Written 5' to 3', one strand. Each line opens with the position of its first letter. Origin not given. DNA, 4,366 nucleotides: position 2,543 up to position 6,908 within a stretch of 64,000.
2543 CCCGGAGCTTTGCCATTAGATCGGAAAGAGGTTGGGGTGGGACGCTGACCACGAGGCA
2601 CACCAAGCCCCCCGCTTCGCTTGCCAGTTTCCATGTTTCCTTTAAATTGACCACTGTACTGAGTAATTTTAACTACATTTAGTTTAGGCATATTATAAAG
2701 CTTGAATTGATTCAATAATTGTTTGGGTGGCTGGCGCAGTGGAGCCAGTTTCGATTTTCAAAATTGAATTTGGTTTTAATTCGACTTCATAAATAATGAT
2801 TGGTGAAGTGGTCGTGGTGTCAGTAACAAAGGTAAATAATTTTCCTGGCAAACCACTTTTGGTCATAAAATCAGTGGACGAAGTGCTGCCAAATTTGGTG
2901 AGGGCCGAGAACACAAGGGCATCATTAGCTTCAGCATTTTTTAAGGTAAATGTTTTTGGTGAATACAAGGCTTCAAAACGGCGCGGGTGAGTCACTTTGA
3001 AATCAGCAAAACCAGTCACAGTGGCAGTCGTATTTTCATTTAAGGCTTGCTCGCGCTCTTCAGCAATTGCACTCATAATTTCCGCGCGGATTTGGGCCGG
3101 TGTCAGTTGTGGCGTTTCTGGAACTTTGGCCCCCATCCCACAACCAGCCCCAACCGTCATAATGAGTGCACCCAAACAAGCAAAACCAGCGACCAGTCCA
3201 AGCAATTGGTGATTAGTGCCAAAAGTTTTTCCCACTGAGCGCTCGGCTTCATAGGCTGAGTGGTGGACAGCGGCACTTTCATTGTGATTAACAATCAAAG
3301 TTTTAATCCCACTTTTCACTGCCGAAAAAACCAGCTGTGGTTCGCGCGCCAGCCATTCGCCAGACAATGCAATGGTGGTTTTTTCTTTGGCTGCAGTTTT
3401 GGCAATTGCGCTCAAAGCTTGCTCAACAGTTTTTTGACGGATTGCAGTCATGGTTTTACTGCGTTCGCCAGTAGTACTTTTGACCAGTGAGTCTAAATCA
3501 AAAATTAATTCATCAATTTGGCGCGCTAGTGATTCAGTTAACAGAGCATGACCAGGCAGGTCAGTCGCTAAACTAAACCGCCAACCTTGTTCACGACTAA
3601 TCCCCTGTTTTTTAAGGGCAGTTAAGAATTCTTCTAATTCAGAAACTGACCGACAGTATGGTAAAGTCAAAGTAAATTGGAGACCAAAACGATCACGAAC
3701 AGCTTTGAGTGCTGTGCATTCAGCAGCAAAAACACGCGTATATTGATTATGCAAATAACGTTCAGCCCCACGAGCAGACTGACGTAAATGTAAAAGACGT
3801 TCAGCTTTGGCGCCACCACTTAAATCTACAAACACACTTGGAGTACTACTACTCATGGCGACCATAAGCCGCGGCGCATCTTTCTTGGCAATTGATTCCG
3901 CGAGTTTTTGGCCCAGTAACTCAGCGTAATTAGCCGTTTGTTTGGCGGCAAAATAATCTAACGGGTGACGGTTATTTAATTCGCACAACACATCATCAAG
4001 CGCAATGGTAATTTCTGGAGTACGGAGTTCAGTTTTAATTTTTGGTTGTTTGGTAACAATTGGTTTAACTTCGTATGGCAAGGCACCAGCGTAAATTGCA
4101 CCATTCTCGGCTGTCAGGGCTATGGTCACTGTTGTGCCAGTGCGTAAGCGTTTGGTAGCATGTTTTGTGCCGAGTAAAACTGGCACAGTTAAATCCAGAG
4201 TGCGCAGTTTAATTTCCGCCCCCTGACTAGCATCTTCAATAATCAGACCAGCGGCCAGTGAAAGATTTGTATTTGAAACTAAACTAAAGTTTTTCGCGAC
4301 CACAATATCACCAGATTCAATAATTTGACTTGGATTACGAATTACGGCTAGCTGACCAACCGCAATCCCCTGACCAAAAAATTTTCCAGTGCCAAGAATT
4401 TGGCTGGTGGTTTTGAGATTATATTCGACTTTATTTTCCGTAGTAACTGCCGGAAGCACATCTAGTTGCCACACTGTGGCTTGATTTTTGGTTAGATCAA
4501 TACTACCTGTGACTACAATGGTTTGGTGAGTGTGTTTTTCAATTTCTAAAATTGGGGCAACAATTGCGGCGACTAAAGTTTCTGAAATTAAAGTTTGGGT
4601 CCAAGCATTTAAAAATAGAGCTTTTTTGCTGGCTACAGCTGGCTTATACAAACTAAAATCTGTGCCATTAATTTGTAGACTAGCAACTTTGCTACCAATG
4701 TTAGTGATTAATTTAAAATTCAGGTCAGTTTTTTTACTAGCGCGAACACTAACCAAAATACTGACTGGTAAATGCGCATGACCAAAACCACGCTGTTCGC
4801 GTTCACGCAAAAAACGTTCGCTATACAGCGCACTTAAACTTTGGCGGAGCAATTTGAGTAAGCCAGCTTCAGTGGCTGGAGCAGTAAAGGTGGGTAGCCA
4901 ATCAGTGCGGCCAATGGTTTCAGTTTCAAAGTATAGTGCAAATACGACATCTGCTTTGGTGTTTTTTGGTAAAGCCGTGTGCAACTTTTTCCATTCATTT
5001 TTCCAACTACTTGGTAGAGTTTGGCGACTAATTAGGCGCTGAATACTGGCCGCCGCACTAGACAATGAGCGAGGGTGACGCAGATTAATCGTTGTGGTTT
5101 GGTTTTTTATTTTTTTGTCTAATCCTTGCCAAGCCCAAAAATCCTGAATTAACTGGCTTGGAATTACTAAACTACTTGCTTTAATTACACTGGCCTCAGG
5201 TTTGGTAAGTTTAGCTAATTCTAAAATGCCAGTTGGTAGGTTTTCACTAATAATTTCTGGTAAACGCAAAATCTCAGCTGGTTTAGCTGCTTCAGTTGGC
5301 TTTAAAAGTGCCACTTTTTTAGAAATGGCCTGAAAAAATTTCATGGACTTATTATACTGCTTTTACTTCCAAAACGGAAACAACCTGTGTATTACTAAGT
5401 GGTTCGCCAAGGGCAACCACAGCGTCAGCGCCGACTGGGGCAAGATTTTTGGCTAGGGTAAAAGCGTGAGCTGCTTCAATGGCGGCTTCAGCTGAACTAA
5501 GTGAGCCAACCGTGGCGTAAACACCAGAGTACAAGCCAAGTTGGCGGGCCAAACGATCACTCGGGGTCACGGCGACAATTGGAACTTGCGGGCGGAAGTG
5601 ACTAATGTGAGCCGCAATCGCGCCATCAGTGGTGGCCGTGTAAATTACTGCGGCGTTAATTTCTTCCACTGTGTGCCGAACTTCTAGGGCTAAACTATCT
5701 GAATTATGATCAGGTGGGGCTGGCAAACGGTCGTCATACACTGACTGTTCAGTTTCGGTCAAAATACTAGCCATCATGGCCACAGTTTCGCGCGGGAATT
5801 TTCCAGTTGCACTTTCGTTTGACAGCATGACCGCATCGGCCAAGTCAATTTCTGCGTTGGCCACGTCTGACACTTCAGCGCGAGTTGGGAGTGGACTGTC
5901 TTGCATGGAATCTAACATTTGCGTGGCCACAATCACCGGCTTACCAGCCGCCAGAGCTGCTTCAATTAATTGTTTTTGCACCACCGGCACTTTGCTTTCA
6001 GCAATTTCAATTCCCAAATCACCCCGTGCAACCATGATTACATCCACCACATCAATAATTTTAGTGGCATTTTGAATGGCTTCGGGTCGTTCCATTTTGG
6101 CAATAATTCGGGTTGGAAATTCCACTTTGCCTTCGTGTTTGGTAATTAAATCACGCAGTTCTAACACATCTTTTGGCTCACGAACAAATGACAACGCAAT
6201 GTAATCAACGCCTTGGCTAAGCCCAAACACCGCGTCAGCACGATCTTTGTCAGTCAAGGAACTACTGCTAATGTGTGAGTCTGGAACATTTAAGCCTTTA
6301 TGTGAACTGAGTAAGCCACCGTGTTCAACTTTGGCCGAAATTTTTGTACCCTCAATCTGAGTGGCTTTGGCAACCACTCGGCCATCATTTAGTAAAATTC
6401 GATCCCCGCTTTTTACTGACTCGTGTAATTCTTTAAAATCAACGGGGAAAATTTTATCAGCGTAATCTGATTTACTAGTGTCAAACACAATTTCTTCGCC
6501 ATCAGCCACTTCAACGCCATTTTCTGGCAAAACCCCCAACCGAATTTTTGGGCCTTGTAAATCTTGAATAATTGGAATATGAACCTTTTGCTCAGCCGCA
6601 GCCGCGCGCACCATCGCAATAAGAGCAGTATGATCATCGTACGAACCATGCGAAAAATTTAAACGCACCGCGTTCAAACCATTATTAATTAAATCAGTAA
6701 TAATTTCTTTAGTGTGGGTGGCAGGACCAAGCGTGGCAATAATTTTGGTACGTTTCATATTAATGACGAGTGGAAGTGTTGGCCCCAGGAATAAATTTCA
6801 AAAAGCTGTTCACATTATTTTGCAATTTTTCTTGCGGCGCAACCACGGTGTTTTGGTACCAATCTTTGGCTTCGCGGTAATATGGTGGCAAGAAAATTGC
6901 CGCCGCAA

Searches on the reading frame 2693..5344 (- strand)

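Call 44: search_protein_families(library=pfam, proteins=[window:2693-5344:-], max_evalue=0.001)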
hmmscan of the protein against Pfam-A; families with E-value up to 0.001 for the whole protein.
window:2693-5344:- (883 aa): 1 family
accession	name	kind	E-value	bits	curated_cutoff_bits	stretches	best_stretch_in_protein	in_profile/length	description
PF00391.29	PEP-utilizers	-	0.00076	19.5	23.1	0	343-408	2-67/72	PEP-utilising enzyme, mobile domain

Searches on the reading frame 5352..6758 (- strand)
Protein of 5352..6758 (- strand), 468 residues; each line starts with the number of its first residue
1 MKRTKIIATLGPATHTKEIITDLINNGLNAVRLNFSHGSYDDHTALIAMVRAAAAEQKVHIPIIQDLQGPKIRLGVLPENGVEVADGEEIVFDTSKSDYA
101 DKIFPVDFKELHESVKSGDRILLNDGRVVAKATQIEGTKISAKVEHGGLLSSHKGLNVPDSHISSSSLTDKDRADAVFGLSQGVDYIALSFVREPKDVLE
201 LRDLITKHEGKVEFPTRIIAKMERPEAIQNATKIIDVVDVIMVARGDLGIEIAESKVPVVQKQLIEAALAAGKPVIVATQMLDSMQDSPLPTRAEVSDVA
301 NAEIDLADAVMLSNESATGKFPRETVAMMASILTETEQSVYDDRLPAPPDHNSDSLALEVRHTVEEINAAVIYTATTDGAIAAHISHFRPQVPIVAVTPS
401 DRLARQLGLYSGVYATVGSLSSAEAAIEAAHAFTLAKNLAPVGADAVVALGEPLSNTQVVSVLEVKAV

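Call 44: search_protein_families(library=pfam, proteins=[window:5352-6758:-], max_evalue=0.001)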
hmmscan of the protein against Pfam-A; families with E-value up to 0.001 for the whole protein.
window:5352-6758:- (468 aa): 3 families
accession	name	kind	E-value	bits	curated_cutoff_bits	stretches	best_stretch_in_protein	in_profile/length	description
PF00224.27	PK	-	6.1e-105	351.4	30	1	1-326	1-328/328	Pyruvate kinase, barrel domain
PF02887.21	PK_C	-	4.7e-19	69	28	1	355-461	2-109/114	Pyruvate kinase, alpha/beta domain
PF03328.21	HpcH_HpaI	-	0.00029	20.6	25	1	179-252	80-158/221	HpcH/HpaI aldolase/citrate lyase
